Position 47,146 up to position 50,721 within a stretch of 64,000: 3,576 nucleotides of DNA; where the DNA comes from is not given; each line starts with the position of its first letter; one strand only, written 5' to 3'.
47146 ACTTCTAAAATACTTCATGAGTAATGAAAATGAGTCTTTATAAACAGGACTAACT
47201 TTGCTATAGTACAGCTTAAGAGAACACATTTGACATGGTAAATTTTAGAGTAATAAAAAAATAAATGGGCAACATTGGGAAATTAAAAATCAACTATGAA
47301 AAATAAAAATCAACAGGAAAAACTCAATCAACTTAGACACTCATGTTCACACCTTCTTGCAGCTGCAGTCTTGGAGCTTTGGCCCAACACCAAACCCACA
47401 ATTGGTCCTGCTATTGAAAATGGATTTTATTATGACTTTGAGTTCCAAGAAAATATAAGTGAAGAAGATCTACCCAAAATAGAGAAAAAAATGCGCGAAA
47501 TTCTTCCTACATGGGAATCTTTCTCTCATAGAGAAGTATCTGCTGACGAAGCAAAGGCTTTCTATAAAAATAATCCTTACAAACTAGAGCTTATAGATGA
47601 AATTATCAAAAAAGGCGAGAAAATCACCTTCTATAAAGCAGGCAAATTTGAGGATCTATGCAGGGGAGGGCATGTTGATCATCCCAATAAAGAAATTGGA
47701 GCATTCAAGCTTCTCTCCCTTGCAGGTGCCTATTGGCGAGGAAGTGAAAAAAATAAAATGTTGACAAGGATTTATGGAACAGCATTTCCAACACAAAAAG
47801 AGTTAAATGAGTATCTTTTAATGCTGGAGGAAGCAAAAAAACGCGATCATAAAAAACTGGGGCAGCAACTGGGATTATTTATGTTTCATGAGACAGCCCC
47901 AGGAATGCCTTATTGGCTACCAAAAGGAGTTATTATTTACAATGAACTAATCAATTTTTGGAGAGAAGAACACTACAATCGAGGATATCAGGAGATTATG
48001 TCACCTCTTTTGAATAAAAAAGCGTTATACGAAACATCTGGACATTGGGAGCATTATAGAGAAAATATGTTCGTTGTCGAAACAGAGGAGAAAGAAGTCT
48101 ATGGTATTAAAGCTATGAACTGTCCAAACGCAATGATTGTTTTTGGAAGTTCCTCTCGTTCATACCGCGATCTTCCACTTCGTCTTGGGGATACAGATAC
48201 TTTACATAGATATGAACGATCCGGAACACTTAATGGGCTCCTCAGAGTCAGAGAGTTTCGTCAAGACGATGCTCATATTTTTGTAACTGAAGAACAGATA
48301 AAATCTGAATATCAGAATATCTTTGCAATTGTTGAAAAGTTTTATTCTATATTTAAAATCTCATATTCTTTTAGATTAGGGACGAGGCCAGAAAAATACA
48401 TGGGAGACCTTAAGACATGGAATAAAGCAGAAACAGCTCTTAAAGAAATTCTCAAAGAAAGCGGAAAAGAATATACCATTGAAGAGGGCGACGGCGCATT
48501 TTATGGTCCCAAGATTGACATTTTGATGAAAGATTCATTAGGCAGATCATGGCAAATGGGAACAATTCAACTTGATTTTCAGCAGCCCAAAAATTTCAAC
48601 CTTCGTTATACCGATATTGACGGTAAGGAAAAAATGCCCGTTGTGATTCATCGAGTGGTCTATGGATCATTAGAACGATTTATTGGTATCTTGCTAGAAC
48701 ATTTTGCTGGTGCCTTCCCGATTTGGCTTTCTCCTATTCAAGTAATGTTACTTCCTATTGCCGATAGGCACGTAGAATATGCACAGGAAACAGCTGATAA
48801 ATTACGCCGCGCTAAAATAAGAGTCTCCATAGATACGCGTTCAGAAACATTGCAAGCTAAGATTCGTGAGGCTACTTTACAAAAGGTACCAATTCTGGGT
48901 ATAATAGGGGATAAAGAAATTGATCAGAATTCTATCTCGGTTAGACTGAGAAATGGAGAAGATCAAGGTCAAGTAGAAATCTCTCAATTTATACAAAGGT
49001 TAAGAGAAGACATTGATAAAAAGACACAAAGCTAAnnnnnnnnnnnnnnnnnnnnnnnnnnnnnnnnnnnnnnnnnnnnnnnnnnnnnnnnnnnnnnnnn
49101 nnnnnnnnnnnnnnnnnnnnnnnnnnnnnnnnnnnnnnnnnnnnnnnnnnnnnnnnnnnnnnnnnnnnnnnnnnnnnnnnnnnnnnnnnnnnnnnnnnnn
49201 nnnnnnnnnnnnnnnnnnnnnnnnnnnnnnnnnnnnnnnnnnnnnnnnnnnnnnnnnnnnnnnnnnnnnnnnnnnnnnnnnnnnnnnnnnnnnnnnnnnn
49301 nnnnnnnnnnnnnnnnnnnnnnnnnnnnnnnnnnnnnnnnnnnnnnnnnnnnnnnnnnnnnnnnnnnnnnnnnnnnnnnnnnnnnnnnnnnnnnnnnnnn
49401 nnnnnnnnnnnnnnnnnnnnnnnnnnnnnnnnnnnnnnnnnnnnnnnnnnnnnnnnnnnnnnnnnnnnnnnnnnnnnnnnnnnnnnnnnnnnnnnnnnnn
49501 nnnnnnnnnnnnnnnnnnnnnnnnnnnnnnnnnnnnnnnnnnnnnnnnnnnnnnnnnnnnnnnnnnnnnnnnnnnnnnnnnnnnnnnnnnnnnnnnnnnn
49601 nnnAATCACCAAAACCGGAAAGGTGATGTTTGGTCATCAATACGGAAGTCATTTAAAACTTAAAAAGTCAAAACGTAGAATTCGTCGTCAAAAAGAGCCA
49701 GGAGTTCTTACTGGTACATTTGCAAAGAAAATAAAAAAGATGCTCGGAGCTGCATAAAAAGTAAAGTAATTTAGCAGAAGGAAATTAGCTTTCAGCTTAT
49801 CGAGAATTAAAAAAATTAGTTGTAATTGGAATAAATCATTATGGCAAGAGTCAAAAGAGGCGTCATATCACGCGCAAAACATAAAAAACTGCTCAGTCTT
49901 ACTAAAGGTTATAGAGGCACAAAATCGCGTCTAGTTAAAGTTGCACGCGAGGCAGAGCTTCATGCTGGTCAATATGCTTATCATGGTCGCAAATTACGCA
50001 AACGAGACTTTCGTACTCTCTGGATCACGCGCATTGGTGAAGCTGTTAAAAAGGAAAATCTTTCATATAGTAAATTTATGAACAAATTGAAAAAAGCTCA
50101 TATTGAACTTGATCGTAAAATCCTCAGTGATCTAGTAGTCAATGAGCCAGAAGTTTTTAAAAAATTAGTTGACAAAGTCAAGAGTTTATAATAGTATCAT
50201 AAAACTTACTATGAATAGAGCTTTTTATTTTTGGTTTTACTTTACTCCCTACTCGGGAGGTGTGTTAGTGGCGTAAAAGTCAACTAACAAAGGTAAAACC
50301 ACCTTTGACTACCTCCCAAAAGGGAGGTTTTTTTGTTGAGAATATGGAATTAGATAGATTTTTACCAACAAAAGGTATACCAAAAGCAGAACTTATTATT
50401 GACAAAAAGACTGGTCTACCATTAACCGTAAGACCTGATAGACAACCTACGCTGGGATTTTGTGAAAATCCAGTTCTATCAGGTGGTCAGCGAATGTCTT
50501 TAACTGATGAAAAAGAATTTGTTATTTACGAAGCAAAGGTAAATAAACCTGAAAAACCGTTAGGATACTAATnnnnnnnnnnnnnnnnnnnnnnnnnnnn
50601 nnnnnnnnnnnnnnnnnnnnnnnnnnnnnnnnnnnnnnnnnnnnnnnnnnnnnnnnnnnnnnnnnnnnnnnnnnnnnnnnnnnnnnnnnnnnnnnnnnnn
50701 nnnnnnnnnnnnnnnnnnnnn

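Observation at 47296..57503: Phe/Tyr terminal-pathway operon inserted into the conserved thrS-infC-rpmI-rplT-pheS-pheT cluster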

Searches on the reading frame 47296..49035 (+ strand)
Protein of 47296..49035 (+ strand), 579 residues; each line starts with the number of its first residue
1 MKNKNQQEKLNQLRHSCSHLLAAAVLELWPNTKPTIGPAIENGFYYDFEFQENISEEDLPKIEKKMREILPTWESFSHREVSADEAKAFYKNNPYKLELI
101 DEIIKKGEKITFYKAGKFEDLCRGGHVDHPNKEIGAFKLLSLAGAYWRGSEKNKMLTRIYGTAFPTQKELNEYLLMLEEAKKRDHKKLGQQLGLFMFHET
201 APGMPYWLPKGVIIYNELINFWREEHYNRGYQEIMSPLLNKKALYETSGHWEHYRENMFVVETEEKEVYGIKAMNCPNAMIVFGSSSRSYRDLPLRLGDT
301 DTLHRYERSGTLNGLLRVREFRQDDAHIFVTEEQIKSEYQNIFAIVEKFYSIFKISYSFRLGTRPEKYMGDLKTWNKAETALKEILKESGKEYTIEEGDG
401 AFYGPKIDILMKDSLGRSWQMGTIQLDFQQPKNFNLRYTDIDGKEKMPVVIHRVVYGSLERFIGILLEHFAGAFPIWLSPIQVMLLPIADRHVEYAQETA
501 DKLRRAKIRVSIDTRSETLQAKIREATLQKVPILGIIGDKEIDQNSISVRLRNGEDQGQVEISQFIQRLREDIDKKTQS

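Call 3: search_protein_families(library=pfam, proteins=[window:47296-49035:+])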
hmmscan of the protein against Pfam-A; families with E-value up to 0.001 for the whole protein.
window:47296-49035:+ (579 aa): 3 families
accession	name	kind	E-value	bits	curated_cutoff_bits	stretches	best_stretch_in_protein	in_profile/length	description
PF00587.30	tRNA-synt_2b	-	1.7e-42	145.9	29.3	1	259-470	1-179/179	tRNA synthetase class II core domain (G, H, P, S and T)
PF03129.25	HGTP_anticodon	-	9.1e-22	77.5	21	1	482-571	1-93/94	Anticodon binding domain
PF07973.19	tRNA_SAD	-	3.3e-10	40.2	24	1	110-160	1-44/44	Threonyl and Alanyl tRNA synthetase second additional domain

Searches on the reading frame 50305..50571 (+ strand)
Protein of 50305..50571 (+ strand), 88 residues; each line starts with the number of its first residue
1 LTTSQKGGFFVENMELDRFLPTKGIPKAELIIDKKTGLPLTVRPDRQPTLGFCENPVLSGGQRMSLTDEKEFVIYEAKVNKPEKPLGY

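Call 3: search_protein_families(library=pfam, proteins=[window:50305-50571:+])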
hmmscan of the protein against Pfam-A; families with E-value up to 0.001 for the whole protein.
window:50305-50571:+ (88 aa): 0 families

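Call 11: search_protein_families(library=ncbifam, proteins=[window:50344-50571:+], max_evalue=0.01)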
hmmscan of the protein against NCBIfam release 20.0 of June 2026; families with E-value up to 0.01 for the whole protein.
window:50344-50571:+ (75 aa): 0 families

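Call 39: search_protein_representatives(protein=window:50344-50571:+)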
Query: 75 residues. Proteins with E-value up to 0.001 (for the whole library): 5; up to 1e-10: 1; up to 1e-30: 1. The best 5 are listed.
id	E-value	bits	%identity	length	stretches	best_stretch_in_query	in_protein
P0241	9.4e-40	150.0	91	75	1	1-75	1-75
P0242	2.3e-09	53.5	36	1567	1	15-54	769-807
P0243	6.3e-08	48.9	45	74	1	1-75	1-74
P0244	7.6e-04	36.0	29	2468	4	2-53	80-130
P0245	7.7e-04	36.0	37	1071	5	3-29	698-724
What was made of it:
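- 50344..50571 (+): 75-aa orphan ORF (conserved C-terminal PLGY), function unknown. Its stop lies 1 nt before the DAHPS ATG. Only two true homologues were found among 1.84 billion representatives (call 39).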

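Call 51: search_protein_families(library=pfam, proteins=[window:50344-50571:+], max_evalue=1)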
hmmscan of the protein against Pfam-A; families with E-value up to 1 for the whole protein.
window:50344-50571:+ (75 aa): 0 families
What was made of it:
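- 50344..50571 (+): No Pfam or NCBIfam match (calls 3, 11, 51).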

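Call 68: predict_structure(alignment_id=A4)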
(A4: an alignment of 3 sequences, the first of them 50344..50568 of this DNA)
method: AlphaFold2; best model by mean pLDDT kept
length: 75 residues; sequences in the alignment: 3
mean_pLDDT: 44.4   pTM: 0.24
mean pLDDT of the five models: 44.4, 38.2, 36.8, 33.9, 33.6
residues with pLDDT >= 90: 0; 70-90: 0; 50-70: 19; < 50: 56
segments of 3 or more residues with pLDDT < 50: 1-14, 26-50, 63-75
pLDDT, mean of each block of 10 residues (from residue 1): 36 48 50 39 43 52 45 38
secondary structure, 60 per line:
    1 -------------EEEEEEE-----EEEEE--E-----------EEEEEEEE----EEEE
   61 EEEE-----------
elements in order: E14-20 E26-30 E45-52 E57-64
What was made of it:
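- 50344..50571 (+): The AF2 model is unreliable, pLDDT 44 (call 68).
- Tried and rejected: The AF2 model has pLDDT 44, so no fold search was run (call 68).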
